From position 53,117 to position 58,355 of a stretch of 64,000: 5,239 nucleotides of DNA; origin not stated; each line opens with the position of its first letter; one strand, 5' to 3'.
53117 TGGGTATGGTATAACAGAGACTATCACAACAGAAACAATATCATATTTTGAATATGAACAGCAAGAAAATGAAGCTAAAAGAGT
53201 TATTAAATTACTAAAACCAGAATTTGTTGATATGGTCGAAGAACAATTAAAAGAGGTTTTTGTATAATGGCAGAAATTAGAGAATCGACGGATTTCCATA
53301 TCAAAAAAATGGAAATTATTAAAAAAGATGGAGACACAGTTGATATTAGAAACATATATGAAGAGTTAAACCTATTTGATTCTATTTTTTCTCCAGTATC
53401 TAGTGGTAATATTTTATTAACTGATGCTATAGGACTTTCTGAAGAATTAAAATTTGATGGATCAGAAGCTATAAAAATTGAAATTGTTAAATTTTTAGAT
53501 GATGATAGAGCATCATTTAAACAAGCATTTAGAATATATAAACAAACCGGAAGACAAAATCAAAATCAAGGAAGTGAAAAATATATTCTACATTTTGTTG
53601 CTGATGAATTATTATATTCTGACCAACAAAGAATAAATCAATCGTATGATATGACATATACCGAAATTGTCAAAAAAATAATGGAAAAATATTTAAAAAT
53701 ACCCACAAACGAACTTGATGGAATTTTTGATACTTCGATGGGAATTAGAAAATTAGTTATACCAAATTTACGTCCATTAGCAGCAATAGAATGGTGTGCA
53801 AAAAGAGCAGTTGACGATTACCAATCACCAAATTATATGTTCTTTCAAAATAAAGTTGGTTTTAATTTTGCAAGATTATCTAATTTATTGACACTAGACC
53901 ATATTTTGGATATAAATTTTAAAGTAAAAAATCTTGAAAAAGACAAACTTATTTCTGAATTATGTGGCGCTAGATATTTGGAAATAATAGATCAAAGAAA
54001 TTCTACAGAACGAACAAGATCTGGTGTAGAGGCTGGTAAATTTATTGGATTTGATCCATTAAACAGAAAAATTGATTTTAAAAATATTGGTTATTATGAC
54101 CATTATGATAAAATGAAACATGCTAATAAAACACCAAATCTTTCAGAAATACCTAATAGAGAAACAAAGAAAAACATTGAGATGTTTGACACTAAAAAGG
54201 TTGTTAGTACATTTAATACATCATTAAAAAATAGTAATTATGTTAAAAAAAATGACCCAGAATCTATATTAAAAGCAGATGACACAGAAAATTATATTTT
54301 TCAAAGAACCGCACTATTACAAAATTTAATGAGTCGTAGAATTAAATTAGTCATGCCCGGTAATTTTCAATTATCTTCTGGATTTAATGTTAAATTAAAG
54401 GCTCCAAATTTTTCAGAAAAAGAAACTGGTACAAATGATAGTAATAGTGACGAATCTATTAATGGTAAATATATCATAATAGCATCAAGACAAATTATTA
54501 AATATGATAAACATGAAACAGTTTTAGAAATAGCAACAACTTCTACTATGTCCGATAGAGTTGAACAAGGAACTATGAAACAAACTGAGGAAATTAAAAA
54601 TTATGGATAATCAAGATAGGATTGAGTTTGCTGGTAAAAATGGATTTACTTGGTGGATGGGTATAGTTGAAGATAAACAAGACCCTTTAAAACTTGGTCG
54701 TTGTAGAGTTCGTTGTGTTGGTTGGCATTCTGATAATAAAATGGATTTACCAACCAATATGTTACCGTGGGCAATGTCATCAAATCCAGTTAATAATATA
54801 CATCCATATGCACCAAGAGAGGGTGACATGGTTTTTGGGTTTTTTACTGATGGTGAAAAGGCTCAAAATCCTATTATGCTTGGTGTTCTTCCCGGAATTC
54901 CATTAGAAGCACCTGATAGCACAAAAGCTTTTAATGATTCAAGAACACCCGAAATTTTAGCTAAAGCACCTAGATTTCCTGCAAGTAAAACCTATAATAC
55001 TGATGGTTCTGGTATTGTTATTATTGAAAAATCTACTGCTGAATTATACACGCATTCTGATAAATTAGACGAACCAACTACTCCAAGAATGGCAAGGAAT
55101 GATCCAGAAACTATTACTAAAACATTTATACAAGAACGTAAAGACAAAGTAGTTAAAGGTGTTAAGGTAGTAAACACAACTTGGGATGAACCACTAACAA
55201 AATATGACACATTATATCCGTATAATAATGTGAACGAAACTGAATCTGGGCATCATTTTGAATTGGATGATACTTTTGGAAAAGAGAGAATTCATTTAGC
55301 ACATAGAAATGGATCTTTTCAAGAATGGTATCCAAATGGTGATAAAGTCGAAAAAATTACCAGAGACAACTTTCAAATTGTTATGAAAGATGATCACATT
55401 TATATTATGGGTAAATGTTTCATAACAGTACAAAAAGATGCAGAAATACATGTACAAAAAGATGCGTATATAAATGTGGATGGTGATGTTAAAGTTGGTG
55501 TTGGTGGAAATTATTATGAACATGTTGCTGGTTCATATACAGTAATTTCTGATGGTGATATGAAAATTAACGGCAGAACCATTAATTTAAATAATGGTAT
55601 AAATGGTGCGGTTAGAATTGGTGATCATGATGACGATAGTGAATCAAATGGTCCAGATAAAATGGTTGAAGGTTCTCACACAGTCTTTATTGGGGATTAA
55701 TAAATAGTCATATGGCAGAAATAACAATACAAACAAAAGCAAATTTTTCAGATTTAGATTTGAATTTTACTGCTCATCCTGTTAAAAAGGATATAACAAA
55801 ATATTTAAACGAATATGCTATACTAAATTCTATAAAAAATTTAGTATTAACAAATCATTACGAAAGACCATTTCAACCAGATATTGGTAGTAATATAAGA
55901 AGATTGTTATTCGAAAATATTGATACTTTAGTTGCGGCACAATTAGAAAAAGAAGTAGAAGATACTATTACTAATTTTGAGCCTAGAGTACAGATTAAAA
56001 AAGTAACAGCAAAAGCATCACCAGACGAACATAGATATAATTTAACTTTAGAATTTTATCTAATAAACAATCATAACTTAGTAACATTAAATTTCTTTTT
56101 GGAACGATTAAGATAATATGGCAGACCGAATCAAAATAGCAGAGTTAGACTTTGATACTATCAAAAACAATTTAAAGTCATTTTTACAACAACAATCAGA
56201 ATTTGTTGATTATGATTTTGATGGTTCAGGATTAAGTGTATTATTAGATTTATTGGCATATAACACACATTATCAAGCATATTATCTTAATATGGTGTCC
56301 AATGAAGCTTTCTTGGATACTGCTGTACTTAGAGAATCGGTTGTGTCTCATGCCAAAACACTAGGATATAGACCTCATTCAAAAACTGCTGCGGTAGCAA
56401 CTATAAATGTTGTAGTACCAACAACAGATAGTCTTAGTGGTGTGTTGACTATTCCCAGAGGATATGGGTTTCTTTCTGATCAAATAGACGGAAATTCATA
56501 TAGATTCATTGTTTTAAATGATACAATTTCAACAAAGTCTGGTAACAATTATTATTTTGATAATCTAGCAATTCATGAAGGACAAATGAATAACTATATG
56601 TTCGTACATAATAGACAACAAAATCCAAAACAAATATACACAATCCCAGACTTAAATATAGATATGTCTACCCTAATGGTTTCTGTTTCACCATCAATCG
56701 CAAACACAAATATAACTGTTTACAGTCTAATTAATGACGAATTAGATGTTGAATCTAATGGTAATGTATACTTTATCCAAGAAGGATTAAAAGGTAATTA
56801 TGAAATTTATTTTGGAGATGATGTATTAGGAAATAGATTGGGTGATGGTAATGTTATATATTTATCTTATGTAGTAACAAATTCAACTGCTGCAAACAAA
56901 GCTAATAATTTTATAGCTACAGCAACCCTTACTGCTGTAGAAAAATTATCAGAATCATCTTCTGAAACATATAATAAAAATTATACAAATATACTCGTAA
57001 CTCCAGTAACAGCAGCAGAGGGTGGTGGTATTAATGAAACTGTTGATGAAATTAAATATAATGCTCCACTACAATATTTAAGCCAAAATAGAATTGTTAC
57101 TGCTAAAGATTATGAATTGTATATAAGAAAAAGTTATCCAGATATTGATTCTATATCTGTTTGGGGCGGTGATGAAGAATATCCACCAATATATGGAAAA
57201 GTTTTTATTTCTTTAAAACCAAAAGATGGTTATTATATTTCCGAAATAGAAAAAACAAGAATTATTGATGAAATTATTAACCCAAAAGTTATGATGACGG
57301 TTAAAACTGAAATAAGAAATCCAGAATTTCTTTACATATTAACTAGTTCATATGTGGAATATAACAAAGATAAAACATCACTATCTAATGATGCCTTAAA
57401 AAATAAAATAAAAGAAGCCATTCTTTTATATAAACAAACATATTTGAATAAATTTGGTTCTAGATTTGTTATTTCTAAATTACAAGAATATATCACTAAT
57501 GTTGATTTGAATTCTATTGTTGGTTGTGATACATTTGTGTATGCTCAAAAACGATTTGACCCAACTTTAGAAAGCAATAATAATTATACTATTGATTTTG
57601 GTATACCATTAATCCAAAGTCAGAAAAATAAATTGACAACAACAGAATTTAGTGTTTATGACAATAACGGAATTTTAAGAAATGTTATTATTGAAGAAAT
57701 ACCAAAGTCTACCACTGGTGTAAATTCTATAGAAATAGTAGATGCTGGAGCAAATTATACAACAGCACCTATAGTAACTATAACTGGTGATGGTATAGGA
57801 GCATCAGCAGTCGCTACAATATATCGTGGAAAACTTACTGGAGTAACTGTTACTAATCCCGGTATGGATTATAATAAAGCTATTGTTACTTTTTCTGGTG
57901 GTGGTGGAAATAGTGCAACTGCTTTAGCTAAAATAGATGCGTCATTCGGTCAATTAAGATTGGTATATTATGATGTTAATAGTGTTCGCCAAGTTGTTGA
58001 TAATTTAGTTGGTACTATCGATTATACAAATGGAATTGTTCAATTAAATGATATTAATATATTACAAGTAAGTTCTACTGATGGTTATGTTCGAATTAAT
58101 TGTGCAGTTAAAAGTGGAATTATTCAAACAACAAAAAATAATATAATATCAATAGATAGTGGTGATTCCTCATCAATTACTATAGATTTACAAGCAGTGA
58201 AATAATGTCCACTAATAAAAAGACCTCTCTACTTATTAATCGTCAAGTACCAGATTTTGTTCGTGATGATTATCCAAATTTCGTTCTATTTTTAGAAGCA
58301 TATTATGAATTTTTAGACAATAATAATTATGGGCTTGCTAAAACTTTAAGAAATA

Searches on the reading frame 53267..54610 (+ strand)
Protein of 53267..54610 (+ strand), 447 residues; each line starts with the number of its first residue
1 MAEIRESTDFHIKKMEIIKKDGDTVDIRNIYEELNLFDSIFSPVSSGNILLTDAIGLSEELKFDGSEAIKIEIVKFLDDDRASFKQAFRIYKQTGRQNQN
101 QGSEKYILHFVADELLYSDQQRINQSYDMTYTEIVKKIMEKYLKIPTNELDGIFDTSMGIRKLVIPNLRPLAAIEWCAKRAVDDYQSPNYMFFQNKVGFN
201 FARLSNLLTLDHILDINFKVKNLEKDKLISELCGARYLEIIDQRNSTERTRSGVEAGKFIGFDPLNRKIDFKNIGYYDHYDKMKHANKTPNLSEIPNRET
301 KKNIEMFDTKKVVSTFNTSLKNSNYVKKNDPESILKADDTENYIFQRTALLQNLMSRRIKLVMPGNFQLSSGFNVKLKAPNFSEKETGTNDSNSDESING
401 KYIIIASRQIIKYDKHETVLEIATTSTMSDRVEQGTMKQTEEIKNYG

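Call 3: search_protein_families(library=pfam, proteins=[window:53267-54610:+], max_evalue=0.01)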
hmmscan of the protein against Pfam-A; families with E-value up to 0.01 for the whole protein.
window:53267-54610:+ (447 aa): 0 families

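Call 4: search_protein_families(library=phrogs, proteins=[window:53267-54610:+], max_evalue=0.001)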
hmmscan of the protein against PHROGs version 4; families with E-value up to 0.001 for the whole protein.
window:53267-54610:+ (447 aa): 2 families
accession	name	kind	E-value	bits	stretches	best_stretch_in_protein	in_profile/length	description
phrog_350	-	tail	1.4e-59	203.2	1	5-429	8-430/436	tail protein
phrog_24827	-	tail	7.6e-06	26.4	1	241-422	87-275/282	tail protein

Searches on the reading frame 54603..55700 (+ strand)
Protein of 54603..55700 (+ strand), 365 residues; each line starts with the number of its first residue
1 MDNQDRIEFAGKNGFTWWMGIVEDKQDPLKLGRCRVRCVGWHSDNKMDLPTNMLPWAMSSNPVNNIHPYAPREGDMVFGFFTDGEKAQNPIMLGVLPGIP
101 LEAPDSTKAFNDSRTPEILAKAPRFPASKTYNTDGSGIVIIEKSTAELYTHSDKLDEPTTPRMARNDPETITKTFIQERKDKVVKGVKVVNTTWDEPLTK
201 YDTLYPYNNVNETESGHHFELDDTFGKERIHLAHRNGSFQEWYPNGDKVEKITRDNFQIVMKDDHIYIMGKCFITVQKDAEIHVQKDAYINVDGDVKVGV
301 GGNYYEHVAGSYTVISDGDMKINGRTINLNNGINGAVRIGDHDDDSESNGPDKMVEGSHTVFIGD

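Call 3: search_protein_families(library=pfam, proteins=[window:54603-55700:+], max_evalue=0.01)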
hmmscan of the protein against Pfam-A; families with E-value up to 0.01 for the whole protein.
window:54603-55700:+ (365 aa): 2 families
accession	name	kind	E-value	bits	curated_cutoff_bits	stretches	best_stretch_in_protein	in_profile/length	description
PF06714.17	Gp5_OB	-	7.9e-07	29.9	25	1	46-113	12-85/144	Gp5 N-terminal OB domain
PF22178.3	Gp5_trimer_C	-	5.5e-05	23.7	30.9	1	221-312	19-108/112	Bacteriophage T4 gp5 C-terminal trimerisation domain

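Call 4: search_protein_families(library=phrogs, proteins=[window:54603-55700:+], max_evalue=0.001)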
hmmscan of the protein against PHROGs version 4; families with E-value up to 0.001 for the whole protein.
window:54603-55700:+ (365 aa): 8 families
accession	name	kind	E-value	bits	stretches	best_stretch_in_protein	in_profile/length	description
phrog_430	-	tail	3.8e-72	245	2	188-334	317-462/868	baseplate hub subunit and tail lysozyme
phrog_694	-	tail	5.6e-32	111.9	1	3-99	9-116/851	baseplate hub and tail lysozyme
phrog_27932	-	tail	1.5e-20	74.1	1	197-349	524-678/855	baseplate hub subunit and tail lysozyme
phrog_1922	-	tail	5.3e-17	62.6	1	7-101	9-117/932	baseplate hub subunit and tail lysozyme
phrog_24638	-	tail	1.2e-08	35.6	1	198-322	16-137/289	baseplate hub subunit and tail lysozyme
phrog_9992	-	tail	2.1e-08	35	1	268-360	116-209/228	baseplate assembly protein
phrog_33098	-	tail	2.9e-08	34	1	23-107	40-131/641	baseplate hub and tail lysozyme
phrog_37871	-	tail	3.2e-06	28.1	1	19-68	6-54/257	baseplate protein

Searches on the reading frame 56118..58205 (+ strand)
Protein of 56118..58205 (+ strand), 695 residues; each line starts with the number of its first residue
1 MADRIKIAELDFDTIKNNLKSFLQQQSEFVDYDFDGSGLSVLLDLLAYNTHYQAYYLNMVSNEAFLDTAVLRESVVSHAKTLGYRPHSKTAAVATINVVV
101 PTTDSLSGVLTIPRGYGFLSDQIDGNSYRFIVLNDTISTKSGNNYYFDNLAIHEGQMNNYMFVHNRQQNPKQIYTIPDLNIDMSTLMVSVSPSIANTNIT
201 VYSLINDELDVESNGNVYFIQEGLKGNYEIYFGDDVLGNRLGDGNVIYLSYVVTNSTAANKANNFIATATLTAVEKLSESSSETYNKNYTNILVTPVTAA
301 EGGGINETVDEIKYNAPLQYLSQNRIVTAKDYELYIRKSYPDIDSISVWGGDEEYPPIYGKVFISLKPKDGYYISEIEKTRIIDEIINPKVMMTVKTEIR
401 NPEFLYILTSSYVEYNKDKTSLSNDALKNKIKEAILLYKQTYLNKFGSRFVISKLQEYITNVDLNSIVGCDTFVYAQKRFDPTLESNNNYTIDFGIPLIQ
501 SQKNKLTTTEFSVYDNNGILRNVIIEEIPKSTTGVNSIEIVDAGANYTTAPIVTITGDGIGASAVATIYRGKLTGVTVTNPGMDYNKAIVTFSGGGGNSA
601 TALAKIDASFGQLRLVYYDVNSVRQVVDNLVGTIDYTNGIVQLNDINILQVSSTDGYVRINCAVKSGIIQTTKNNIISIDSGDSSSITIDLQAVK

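Call 53: search_dna_similar(query=window:56118-58205:+, collection=phages, mode=protein, max_rows=15)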
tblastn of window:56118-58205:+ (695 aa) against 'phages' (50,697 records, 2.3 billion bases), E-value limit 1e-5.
Records with a match: 2397; places in all: 2405; records where one place covers at least 80% of the query: 12.
Best place of each record, by identity: <60% 2397.
By first word of the organism name: Escherichia 633; Synechococcus 374; Klebsiella 319; Salmonella 192; Vibrio 126; Shigella 89; Aeromonas 79; Acinetobacter 71; Cyanophage 61; Enterobacter 59; and 51 more.
By host as written in the record: - 445; Escherichia coli 269; Klebsiella pneumoniae 110; Synechococcus 107; Synechococcus sp. 38; Escherichia coli O157:H7 35; Salmonella enterica 29; Synechococcus sp. WH7803 28; and 522 more.
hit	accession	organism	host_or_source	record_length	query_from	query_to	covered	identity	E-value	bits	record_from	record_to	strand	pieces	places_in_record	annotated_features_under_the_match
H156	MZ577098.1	Methylophilales phage Melnitz-3 EXVC039M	Methylophilales_sp._H5P1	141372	1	557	80%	35.6%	4e-83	293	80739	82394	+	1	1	baseplate wedge subunit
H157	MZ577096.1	Methylophilales phage Melnitz-2 EXVC040M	Methylophilales_sp._H5P1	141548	1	557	80%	35.6%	4e-83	293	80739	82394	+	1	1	baseplate wedge subunit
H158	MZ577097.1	Methylophilales phage Melnitz EXVC044M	Methylophilales_sp._H5P1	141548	1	557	80%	35.6%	4e-83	293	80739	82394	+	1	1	baseplate wedge subunit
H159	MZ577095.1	Methylophilales phage Melnitz-1 EXVC043M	Methylophilales_sp._H5P1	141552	1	557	80%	35.6%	4e-83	293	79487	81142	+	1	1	baseplate wedge subunit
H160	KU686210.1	Synechococcus phage S-WAM1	Synechococcus sp.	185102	6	667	95%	29.4%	2e-58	220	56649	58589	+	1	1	baseplate wedge subunit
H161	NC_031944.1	Synechococcus phage S-WAM1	Synechococcus sp.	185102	6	667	95%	29.4%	2e-58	220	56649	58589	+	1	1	baseplate wedge subunit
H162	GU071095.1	Synechococcus phage S-SM2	Synechococcus sp. WH8017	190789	5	531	76%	36.5%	1e-68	250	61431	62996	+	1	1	gp6: baseplate wedge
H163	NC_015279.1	Synechococcus phage S-SM2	Synechococcus sp. WH8017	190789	5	531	76%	36.5%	1e-68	250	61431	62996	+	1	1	gp6: baseplate wedge subunit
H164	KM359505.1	Prochlorococcus phage P-TIM68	Prochlorococcus sp. MIT9515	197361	5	560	80%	34.2%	7e-72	260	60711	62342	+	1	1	putative baseplate wedge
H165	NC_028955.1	Prochlorococcus phage P-TIM68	Prochlorococcus sp. MIT9515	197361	5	560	80%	34.2%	7e-72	260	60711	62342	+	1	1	baseplate wedge subunit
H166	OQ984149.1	Phage C48C1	-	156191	5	542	77%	34.6%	3e-70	255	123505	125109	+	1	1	baseplate wedge subunit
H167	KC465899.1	Pelagibacter phage HTVC008M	Candidatus Pelagibacter ubique HTCC1062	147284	4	494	71%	37.7%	1e-81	289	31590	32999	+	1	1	baseplate wedge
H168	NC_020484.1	Pelagibacter phage HTVC008M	Candidatus Pelagibacter ubique HTCC1062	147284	4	494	71%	37.7%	1e-81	289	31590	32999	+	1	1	baseplate wedge subunit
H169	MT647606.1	Pelagibacter phage Mosig EXVC030M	Candidatus Pelagibacter ubique HTCC1062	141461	2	494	71%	37.5%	7e-79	281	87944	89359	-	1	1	putative baseplate J domain protein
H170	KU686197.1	Synechococcus phage S-CAM3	Synechococcus sp.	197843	5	507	72%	36.7%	4e-76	273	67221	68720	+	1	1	baseplate wedge subunit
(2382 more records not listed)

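Call 54: get_annotated_region(hit=H158, flank=16000)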
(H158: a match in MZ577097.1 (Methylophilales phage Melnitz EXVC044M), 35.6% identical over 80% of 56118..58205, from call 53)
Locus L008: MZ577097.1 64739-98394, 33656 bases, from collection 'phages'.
description: Methylophilales phage Melnitz EXVC044M, complete genome.
organism: Methylophilales phage Melnitz EXVC044M (NCBI taxid 2832338)
taxonomy: Viruses; Duplodnaviria; Heunggongvirae; Uroviricota; Caudoviricetes; Kyanoviridae
host: Methylophilales_sp._H5P1; source: -; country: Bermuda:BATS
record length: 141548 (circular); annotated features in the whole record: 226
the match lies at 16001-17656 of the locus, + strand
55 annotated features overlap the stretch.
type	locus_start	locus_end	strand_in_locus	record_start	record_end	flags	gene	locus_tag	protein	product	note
CDS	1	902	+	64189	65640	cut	-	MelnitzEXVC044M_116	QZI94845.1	hypothetical protein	-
CDS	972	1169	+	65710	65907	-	-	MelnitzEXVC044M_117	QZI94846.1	hypothetical protein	-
CDS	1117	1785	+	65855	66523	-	-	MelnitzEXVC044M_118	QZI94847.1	hypothetical protein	-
CDS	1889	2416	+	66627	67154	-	-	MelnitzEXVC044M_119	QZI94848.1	hypothetical protein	-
CDS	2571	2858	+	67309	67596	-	-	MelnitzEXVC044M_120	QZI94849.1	hypothetical protein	-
CDS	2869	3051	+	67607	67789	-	-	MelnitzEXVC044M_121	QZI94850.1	hypothetical protein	-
CDS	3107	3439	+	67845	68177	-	-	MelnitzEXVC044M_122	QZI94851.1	hypothetical protein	-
CDS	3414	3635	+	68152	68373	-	-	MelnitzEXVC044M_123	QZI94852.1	hypothetical protein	-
CDS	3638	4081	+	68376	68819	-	-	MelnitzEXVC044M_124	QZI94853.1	hypothetical protein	-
CDS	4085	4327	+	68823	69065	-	-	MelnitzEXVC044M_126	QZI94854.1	hypothetical protein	-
CDS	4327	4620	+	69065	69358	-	-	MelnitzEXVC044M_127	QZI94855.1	hypothetical protein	-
CDS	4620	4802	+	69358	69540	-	-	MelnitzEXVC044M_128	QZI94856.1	hypothetical protein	-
CDS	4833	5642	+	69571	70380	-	-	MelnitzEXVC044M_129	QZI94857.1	protein of unknown function DUF465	-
CDS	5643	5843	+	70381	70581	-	-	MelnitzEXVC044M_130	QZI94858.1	hypothetical protein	-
CDS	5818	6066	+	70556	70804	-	-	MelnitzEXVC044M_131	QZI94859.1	hypothetical protein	-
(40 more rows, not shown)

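Call 55: get_annotated_region(hit=H168, flank=16000)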
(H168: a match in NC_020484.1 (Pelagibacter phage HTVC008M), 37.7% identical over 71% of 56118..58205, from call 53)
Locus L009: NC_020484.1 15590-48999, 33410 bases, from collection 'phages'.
description: Pelagibacter phage HTVC008M, complete genome.
organism: Pelagibacter phage HTVC008M (NCBI taxid 1283076)
taxonomy: Viruses; Duplodnaviria; Heunggongvirae; Uroviricota; Caudoviricetes; Kyanoviridae
host: Candidatus Pelagibacter ubique HTCC1062; source: -; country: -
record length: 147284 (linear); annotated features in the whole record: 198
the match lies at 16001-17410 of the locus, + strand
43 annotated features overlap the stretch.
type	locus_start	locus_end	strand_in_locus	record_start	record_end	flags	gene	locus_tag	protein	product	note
CDS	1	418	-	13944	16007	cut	-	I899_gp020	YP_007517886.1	putative tail tape measure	-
CDS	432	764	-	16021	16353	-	-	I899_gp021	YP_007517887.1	hypothetical protein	-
CDS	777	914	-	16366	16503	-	-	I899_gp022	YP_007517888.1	baseplate hub assembly catalyst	-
CDS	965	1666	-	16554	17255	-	-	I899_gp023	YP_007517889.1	baseplate hub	-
CDS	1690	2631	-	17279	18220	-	-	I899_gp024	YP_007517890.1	tail tube protein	-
CDS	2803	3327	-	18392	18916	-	-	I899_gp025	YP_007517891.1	DNA end protector protein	-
CDS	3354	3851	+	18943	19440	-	-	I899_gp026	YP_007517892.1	head closure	-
CDS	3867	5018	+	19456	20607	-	-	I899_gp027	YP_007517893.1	baseplate tail tube cap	-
CDS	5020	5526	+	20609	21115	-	-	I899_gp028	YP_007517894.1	baseplate wedge subunit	-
CDS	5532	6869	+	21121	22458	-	-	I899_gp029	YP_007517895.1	tail protein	-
CDS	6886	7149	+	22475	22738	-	-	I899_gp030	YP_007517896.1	hypothetical protein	-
CDS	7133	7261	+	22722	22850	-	-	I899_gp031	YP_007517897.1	hypothetical protein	-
CDS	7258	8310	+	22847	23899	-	-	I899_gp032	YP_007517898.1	baseplate hub subunit and tail lysozyme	-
CDS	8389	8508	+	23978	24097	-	-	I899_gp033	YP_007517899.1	hypothetical protein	-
CDS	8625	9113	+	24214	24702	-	-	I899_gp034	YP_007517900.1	DNA endonuclease V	-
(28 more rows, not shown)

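Call 59: search_protein_families(library=pfam, proteins=[L009:7258-8310:+], max_evalue=0.01)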
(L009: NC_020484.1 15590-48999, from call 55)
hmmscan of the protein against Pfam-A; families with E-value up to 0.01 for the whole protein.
L009:7258-8310:+ (350 aa): 2 families
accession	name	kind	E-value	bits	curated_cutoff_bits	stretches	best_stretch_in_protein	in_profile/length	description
PF06714.17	Gp5_OB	-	6.1e-18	65.9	25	1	33-132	12-108/144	Gp5 N-terminal OB domain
PF04717.18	Phage_base_V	-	0.00051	20.8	23.8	0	5-86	1-73/75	Type VI secretion system/phage-baseplate injector OB domain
